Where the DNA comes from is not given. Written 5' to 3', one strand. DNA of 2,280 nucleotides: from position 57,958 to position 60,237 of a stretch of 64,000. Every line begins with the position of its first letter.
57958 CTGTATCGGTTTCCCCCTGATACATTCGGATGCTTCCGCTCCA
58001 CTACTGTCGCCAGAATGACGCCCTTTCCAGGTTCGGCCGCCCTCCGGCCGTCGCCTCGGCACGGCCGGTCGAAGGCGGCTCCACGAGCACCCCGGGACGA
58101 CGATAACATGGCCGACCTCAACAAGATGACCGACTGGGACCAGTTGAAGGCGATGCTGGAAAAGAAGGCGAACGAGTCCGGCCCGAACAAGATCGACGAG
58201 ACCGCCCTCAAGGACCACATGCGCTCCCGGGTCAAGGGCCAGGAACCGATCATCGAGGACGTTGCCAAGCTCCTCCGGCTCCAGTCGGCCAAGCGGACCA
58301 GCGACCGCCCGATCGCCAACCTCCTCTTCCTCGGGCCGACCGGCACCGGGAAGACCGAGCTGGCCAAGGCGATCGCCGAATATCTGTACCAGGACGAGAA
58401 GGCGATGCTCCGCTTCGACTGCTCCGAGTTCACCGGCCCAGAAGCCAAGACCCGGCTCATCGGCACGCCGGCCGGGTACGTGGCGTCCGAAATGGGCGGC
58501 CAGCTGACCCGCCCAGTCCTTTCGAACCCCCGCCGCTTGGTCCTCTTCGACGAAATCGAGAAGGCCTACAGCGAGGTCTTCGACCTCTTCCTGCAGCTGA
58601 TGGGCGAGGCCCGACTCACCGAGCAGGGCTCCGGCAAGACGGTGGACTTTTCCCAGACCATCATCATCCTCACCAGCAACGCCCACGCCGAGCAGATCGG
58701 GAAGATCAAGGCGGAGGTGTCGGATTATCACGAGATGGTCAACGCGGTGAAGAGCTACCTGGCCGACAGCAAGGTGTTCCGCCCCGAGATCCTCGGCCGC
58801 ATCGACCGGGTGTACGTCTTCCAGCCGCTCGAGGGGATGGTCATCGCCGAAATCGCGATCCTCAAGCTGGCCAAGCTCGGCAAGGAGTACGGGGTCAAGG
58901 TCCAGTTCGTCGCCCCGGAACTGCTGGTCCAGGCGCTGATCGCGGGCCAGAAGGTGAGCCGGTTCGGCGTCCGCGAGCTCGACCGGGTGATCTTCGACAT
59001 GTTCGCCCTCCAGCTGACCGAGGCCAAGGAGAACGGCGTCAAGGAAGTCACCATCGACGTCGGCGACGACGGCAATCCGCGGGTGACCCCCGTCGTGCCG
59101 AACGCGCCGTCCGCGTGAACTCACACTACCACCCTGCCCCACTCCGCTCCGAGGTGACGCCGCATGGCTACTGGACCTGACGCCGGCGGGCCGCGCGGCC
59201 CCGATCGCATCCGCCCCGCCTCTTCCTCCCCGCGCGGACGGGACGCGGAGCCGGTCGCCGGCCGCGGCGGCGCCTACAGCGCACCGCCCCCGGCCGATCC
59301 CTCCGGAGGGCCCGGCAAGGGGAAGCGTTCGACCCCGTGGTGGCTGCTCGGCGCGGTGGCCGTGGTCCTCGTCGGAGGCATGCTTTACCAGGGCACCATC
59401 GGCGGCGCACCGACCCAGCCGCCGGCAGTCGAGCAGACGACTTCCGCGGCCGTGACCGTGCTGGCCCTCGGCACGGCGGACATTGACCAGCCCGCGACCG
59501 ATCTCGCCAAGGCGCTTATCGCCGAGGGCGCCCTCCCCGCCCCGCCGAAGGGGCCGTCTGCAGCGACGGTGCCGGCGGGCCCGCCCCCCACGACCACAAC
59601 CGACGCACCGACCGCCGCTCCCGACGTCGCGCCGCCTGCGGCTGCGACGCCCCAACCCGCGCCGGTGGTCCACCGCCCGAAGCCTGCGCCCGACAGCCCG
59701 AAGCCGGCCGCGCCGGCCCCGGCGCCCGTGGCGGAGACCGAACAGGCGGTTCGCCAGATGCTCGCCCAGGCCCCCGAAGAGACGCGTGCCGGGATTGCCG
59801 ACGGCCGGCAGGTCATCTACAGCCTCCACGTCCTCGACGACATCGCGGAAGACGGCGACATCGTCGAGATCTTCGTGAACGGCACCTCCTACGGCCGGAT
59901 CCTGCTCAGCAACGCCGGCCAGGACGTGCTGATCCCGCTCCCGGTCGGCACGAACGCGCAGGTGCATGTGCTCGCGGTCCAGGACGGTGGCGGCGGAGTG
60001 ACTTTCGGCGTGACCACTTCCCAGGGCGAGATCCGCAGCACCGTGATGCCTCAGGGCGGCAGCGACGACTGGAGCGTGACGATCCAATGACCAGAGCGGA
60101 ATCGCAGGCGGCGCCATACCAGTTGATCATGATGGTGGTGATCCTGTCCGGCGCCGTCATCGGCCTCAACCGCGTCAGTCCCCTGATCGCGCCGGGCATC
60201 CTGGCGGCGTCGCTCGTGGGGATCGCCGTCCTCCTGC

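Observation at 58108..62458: Four-gene operon: two orphan ClpB-NBD2-type AAA+ ATPases alternating with two bitopic envelope proteins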

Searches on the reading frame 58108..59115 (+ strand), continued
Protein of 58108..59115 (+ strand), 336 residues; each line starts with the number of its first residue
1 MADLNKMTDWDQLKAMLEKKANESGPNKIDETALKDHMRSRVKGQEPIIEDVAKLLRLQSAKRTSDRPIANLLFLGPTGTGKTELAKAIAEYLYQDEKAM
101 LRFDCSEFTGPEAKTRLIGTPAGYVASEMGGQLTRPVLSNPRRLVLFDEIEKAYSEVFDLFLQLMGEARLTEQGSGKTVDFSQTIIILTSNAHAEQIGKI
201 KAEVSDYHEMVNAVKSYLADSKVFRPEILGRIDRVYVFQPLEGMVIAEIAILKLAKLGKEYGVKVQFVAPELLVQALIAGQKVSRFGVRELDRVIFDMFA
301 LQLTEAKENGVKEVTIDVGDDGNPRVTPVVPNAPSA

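Call 18: list_cluster_members(proteins=[window:58108-59115:+, window:59164-60087:+, window:60087-61211:+, window:61217-62455:+])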
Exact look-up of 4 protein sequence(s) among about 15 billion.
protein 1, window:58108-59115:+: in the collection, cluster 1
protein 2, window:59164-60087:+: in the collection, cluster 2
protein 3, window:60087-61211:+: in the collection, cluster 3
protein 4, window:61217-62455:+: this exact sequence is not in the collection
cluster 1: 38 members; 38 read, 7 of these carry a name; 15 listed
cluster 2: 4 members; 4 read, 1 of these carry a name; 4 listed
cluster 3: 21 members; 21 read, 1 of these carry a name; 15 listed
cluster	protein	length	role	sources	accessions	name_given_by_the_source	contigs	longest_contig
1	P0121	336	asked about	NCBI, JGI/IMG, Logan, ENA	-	ATP-dependent Clp protease ATP-binding subunit ClpA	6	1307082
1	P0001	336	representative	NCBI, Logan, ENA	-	-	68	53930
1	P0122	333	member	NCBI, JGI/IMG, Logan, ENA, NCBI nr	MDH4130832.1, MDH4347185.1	MAG: AAA family ATPase [Gemmatimonadota bacterium] | AAA family ATPase [Gemmatimonadota bacterium]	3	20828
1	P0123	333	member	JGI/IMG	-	ATP-dependent Clp protease ATP-binding subunit ClpA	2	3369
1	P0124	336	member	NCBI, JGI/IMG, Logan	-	ATP-dependent Clp protease ATP-binding subunit ClpA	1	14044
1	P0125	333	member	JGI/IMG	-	ATP-dependent Clp protease ATP-binding subunit ClpA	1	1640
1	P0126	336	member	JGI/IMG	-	ATP-dependent Clp protease ATP-binding subunit ClpA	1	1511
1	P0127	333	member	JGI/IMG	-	ATP-dependent Clp protease ATP-binding subunit ClpA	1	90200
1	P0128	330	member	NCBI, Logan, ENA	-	-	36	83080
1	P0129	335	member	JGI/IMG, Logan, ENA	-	-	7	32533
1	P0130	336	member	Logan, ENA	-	-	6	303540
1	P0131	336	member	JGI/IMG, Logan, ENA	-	-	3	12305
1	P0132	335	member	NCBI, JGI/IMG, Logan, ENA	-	-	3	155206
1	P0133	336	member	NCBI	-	-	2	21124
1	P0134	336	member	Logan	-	-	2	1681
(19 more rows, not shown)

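Call 21: search_solved_structures(query=window:58108-59115:+, max_evalue=1e-10)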
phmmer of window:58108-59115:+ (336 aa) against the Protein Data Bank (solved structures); distinct sequences matched with E-value up to 1e-10: 48.
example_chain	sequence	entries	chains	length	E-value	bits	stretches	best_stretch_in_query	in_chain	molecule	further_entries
3j3t_A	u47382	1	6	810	6.7e-51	176.9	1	34-303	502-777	Negative regulator of genetic competence ClpC/MecB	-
7abr_A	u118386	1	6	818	4.4e-50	174.2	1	34-304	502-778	Negative regulator of genetic competence ClpC/MecB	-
3j3r_A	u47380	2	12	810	4.4e-50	174.2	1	34-303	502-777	Negative regulator of genetic competence ClpC/MecB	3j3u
3j3s_A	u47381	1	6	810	4.6e-50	174.2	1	34-303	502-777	Negative regulator of genetic competence ClpC/MecB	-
4d2q_A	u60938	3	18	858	8.3e-50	173.3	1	34-295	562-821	CLPB | CHAPERONE PROTEIN CLPB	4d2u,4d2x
6og3_E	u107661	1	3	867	8.6e-50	173.3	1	34-295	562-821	Hyperactive disaggregase ClpB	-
6oax_C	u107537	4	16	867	8.6e-50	173.3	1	34-295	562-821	Hyperactive disaggregase ClpB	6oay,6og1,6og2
6em9_A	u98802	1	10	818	9.6e-50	173.1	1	20-303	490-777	ATP-dependent Clp protease ATP-binding subunit ClpC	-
6em8_A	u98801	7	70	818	9.6e-50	173.1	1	20-303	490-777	ATP-dependent Clp protease ATP-binding subunit ClpC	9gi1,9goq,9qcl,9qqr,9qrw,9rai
4lj4_A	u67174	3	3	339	1.2e-49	172.8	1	33-322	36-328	Chaperone protein ClpB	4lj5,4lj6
4ciu_A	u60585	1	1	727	3.6e-49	171.2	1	34-295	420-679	CHAPERONE PROTEIN CLPB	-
4lj7_A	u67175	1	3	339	4.2e-49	171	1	33-322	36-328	Chaperone protein ClpB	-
4lj8_A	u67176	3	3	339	4.3e-49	171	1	33-322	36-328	Chaperone protein ClpB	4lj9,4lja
1qvr_A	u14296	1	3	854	4.8e-49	170.8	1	33-321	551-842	ClpB protein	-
6rn2_A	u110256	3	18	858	5.8e-49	170.5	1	34-295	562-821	Chaperone protein ClpB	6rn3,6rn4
8zr0_A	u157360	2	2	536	2.4e-34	122.5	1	34-200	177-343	Caseinolytic peptidase B protein homolog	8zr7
7ttr_A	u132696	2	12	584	1.4e-33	120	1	32-201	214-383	Caseinolytic peptidase B protein homolog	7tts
7us2_A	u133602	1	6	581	3.6e-33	118.7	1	32-201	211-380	Caseinolytic peptidase B protein homolog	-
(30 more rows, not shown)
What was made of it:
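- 58108..59118 (+): G1: soluble single-module AAA+ ATPase of ClpB/ClpC NBD2 type (336 aa). It has Walker A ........, pore-loop Tyr124, Walker B DEIEK, sensor-1 TSN, Arg finger in GRID and sensor-2 in GVRE. Best PDB sequence matches are ClpC and ClpB D2, about 1e-50 (call 21).
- Closest known: ClpB/Hsp104 and ClpC/ClpA second nucleotide-binding domain. Same: ClpC and ClpB D2 are its best PDB sequence matches, about 1e-50 (call 21).
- Closest known: Skd3 / human CLPB. Same: It appears among G1's PDB matches (7us2, 8zr0, 7ttr; about 1e-33, call 21).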

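Call 38: search_protein_families(library=pfam, proteins=[L007:3803-5992:+], max_evalue=0.01)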
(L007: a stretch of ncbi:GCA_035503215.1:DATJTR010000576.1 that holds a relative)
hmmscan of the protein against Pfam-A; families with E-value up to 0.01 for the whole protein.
L007:3803-5992:+ (730 aa): 1 family
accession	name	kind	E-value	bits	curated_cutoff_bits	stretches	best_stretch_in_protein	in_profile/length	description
PF08238.18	Sel1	-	1.4e-107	348.7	30.7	14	640-674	2-36/36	Sel1 repeat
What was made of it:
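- A single-pass protein with Sel1 repeats, the commonest G4 type (call 38), parallels Hrd3/Sel1L.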

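Call 64: list_cluster_members(proteins=[P0017, P0023, P0035, P0045, P0046, P0048, P0056, P0070, P0071, P0119])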
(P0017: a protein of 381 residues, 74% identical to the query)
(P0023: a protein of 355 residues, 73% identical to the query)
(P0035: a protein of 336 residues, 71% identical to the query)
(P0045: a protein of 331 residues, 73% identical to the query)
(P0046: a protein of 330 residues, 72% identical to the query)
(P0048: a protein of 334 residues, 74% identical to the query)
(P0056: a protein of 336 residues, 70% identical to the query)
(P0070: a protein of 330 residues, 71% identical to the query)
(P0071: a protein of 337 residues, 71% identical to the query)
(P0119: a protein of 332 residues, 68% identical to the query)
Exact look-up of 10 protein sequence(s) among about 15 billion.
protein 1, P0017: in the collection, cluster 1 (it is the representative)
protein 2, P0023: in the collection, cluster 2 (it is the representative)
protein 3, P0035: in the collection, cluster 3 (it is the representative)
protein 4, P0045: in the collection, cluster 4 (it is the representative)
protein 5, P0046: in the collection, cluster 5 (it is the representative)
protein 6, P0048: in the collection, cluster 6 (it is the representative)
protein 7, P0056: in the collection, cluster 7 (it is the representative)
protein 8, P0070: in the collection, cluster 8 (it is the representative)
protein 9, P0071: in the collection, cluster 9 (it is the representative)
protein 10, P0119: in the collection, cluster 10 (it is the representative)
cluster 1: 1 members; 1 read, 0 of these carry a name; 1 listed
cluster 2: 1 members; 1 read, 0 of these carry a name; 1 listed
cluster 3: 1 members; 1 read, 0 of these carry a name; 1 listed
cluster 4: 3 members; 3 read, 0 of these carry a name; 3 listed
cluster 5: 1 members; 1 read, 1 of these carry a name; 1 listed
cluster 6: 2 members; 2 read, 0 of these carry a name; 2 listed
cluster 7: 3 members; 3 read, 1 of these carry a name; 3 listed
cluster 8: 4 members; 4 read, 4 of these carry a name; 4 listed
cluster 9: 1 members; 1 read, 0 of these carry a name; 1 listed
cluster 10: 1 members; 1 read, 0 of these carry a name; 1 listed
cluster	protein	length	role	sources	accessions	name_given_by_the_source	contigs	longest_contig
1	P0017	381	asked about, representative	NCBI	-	-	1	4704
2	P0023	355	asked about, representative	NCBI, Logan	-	-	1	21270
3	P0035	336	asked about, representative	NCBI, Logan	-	-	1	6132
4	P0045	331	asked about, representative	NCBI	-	-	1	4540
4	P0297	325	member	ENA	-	-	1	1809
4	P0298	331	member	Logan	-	-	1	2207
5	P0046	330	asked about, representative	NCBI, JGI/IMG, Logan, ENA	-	ATP-dependent Clp protease ATP-binding subunit ClpA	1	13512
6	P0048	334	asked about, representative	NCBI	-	-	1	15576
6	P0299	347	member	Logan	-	-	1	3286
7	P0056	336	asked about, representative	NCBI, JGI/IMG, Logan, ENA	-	ATP-dependent Clp protease ATP-binding subunit ClpA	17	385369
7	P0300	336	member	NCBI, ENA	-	-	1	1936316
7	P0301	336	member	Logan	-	-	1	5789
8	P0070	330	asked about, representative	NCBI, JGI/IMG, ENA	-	ATP-dependent Clp protease ATP-binding subunit ClpA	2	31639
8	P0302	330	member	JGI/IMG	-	ATP-dependent Clp protease ATP-binding subunit ClpA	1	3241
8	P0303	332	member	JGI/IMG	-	ATP-dependent Clp protease ATP-binding subunit ClpA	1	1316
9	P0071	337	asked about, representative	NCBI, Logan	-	-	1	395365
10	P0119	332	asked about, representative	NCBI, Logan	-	-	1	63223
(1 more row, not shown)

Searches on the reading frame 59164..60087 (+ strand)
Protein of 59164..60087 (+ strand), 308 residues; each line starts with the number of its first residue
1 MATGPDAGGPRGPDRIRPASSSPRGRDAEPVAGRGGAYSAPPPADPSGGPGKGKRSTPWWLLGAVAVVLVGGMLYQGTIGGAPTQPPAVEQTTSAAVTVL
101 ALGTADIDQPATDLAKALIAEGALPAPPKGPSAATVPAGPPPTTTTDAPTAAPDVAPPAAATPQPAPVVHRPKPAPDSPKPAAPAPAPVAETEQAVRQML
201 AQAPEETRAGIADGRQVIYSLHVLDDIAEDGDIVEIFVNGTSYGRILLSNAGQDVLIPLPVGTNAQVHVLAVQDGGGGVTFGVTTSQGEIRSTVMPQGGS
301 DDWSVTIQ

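Call 7: search_protein_families(library=pfam, proteins=[window:59164-60087:+], max_evalue=0.01)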
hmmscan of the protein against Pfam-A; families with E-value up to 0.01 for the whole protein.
window:59164-60087:+ (308 aa): 0 families

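Call 8: search_protein_families(library=ncbifam, proteins=[window:59164-60087:+], max_evalue=0.01)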
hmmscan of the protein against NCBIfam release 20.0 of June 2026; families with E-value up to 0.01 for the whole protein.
window:59164-60087:+ (308 aa): 1 family
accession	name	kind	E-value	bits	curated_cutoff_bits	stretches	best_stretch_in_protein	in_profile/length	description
NF033761.1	gliding_GltJ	equivalog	0.0095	15.1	450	0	36-201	351-498/671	adventurous gliding motility protein GltJ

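Call 9: search_protein_families(library=padloc, proteins=[window:59164-60087:+], max_evalue=0.01)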
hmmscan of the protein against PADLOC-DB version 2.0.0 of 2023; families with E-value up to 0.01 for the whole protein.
window:59164-60087:+ (308 aa): 0 families
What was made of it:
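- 59164..60090 (+): G2: bitopic membrane protein (308 aa). It has a disordered Pro/Gly/Arg-rich cytoplasmic tail (1-55), a TM helix (56-76), a conserved strand plus helix (98-121), a Pro/Ala/Thr linker and a C-terminal domain. No family in Pfam, NCBIfam or PADLOC (calls 7-9).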

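Call 20: find_homologous_proteins(query=window:59164-60087:+, max_evalue=0.001)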
Query window:59164-60087:+ (308 aa): 25 proteins with E <= 0.001 among 8000 candidates.
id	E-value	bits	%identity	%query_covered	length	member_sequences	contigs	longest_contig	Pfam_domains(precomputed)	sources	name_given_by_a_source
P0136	1.8e-176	604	94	100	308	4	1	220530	-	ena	-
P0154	6.4e-167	573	89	100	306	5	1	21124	-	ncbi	-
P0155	8.8e-166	569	87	100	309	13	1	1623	-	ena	-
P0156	4.2e-155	534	83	100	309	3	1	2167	-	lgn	-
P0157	5.6e-144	497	78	100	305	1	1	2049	-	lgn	-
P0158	7.1e-130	451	73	100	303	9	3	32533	-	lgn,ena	-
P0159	1.6e-129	450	70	100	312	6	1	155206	-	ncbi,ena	-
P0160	3.0e-124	433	69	100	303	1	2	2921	-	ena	-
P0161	2.6e-111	390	65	100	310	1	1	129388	-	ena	-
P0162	8.5e-111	388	67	97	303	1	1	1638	-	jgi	jgi:hypothetical protein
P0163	1.5e-109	384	65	100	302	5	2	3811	-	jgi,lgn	-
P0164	4.4e-101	356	63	100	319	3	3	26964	-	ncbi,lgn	-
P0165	5.5e-97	343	68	77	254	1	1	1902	-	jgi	-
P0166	1.3e-96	342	57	100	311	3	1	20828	-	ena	-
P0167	1.4e-94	335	70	71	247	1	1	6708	-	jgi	-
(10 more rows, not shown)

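Call 25: find_related_loci(query=A3, collection=metagenome_contigs, flank=8000)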
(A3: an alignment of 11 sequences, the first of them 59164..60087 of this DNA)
Query A3 (308 aa) in metagenome_contigs; peptide patterns used: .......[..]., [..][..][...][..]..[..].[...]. (x = any residue, [..] = any of these).
245 stretches matched a pattern; 20 encode a relative of the query (tblastn E <= 1e-3); 20 distinct loci.
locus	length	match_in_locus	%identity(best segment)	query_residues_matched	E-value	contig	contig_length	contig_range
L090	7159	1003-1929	87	1-308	5e-127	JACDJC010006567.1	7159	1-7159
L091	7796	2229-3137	73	1-308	7e-113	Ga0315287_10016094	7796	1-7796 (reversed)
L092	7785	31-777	75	55-308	3e-95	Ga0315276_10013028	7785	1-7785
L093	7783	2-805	73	43-308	7e-87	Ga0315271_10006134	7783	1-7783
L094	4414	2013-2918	66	1-308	2e-72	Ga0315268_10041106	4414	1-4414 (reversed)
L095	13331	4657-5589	58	1-308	4e-62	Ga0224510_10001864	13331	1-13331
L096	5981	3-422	79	169-308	1e-35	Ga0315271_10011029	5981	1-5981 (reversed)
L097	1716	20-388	54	187-308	2e-31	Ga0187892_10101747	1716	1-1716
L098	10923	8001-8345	45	194-308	2e-30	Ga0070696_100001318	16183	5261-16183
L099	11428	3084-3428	45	194-308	2e-30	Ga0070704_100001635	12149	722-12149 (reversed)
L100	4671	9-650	36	59-308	5e-30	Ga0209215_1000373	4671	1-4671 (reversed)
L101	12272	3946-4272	48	200-308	2e-25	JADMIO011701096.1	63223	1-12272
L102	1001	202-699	33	143-308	2e-26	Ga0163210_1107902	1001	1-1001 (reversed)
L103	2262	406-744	51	195-308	2e-23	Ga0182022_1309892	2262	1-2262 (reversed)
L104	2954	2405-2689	40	211-305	1e-20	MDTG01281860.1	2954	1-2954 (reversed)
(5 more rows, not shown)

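Call 74: find_related_loci(query=A3, collection=viral_contigs, flank=8000)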
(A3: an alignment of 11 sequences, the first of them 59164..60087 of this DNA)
Query A3 (308 aa) in viral_contigs; peptide patterns used: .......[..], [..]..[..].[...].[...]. (x = any residue, [..] = any of these).
43 stretches matched a pattern, but none encodes a relative of the query by tblastn (E <= 1e-3).
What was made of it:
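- No relative was found in IMG/VR contigs (call 74).
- Tried and rejected: It found no relative (call 74).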

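Call 85: predict_structure(alignment_id=A7)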
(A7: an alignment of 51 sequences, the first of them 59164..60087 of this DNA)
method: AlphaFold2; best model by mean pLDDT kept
length: 308 residues; sequences in the alignment: 51
mean_pLDDT: 78.1   pTM: 0.62
mean pLDDT of the five models: 78.1, 77.2, 76.8, 75.4, 74.1
residues with pLDDT >= 90: 154; 70-90: 45; 50-70: 61; < 50: 48
segments of 3 or more residues with pLDDT < 50: 8-11, 13-18, 20-38, 47-55
pLDDT, mean of each block of 10 residues (from residue 1): 47 47 45 46 51 52 72 56 52 70 96 97 82 65 64 75 88 89 87 95 94 97 94 96 95 96 95 96 95 96 93
secondary structure, 60 per line:
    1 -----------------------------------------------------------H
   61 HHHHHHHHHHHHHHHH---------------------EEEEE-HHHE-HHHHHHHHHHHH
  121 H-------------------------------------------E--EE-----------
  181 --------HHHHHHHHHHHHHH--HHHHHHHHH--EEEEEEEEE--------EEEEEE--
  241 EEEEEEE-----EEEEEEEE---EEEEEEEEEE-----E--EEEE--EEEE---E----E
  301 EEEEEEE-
elements in order: H60-76 E98-102 H109-121 H189-202 H205-213 E216-224 E233-238 E241-247 E253-260 E264-273 E282-285 E288-291 E300-307
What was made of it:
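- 59164..60090 (+): Full-length AF2 model (call 85).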
